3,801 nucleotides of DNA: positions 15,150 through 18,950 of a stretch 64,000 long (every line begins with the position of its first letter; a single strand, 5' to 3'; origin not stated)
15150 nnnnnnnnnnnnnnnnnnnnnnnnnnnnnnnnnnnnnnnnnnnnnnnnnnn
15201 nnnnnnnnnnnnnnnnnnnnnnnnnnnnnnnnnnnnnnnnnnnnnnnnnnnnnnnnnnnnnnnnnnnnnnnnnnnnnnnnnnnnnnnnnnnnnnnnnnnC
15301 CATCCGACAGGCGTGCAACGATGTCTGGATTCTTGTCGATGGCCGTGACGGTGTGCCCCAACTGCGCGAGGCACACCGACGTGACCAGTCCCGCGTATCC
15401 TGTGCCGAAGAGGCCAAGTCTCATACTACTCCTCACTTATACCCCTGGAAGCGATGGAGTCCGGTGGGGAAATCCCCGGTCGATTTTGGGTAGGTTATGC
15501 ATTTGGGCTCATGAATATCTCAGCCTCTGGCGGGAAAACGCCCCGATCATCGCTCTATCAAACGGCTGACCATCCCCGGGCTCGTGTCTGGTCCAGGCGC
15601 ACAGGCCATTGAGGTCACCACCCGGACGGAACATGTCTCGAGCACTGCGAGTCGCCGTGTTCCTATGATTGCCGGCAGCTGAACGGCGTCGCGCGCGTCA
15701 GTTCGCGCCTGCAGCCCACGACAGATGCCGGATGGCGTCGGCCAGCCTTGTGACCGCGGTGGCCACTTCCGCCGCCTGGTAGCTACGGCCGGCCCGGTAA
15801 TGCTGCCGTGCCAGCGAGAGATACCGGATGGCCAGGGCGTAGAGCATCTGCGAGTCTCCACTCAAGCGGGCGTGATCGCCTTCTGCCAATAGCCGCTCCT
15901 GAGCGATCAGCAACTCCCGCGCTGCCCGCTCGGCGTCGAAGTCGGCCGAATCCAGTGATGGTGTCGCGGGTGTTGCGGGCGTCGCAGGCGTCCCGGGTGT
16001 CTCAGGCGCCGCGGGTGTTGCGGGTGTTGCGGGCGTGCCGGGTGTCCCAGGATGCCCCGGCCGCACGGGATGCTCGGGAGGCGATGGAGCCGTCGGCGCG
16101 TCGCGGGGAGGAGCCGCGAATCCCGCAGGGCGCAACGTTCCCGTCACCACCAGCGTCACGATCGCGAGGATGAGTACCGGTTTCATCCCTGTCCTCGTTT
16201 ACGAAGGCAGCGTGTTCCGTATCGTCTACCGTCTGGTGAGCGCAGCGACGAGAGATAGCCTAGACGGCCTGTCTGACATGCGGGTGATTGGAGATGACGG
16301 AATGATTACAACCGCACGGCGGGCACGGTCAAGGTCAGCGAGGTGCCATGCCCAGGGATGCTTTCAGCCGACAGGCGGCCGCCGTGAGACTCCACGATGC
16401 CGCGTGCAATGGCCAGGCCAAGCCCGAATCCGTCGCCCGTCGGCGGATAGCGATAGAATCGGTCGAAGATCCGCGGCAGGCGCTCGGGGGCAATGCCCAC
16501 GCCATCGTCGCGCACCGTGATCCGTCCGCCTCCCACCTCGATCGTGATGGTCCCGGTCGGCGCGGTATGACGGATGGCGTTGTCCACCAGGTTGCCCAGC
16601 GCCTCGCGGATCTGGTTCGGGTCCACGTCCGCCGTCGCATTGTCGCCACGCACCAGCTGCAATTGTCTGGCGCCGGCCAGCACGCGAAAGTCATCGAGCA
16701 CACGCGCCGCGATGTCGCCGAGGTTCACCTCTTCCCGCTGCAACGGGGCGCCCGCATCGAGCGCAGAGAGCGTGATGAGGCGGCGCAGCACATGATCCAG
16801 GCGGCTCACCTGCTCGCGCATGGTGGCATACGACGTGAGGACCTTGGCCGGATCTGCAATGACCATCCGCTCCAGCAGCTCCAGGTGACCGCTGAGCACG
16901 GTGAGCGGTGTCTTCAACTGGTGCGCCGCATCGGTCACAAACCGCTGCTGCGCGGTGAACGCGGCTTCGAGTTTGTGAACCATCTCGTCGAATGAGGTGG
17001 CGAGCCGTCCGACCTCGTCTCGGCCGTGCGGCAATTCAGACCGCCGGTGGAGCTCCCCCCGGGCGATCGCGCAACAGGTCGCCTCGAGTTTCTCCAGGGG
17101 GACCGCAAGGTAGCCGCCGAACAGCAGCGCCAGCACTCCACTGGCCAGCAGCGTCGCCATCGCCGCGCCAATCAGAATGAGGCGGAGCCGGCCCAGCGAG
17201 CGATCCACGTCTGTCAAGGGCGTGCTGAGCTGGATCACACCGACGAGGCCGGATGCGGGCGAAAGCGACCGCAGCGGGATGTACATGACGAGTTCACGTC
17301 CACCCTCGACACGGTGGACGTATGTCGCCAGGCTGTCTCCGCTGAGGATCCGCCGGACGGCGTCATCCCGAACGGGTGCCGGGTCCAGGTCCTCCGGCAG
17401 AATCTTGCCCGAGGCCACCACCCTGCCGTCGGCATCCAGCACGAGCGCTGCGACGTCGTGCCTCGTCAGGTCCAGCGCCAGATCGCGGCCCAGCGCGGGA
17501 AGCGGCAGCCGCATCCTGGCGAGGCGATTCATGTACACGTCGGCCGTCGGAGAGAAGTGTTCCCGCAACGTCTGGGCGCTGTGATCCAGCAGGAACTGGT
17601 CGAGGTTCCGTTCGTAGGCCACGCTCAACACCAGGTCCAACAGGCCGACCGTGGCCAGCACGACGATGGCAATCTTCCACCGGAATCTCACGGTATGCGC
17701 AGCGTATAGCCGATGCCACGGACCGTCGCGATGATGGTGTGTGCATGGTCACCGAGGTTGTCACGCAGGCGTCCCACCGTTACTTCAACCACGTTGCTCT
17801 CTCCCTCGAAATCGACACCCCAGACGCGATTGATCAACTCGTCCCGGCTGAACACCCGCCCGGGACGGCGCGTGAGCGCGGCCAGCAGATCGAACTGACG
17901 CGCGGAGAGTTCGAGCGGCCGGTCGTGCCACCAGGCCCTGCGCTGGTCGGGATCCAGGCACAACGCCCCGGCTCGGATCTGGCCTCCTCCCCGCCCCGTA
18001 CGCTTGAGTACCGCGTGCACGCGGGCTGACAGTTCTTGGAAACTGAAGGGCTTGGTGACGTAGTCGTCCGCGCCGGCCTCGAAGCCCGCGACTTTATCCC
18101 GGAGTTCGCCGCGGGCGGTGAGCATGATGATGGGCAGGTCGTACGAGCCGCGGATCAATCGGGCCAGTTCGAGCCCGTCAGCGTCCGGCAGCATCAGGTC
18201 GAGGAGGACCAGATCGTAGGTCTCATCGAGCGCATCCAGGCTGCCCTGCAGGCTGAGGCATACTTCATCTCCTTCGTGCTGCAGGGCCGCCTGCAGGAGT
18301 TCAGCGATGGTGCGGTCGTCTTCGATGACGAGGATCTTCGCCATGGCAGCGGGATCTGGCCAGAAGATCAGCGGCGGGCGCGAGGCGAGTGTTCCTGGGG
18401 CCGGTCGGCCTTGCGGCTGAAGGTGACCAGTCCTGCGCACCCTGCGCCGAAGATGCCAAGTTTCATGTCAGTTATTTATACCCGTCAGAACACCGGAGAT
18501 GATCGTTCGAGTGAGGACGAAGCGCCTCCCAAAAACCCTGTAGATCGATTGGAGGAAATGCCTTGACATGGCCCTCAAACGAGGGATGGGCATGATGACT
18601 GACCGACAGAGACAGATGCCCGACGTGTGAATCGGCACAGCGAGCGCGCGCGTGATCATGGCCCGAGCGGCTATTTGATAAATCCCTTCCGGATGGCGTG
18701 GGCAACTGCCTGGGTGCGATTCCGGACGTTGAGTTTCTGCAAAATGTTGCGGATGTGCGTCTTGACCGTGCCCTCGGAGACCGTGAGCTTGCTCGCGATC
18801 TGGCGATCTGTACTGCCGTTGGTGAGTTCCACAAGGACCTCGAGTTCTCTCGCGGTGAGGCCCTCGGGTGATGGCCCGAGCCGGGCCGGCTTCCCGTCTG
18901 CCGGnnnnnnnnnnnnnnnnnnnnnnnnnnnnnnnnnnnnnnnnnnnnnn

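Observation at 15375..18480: The 5' end and promoter-proximal region of ugd is duplicated in front of the OmpR-type regulator/kinase operon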

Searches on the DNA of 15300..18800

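Call 38: search_rna_families(source=window, start=15300, end=18800, threshold=evalue, max_evalue=1)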
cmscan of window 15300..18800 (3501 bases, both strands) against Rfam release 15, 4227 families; matches with E-value up to 1: 0.
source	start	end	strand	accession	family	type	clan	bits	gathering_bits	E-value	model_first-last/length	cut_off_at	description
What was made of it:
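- On Regulatory upstream ORF / leader peptide: No Rfam hit (call 38).
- There is no Rfam match at E up to 1 (call 38).
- Tried and rejected: Rfam scan of 15300-18800 at E up to 1 gave no hit, so no known riboswitch or leader is present (call 38).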
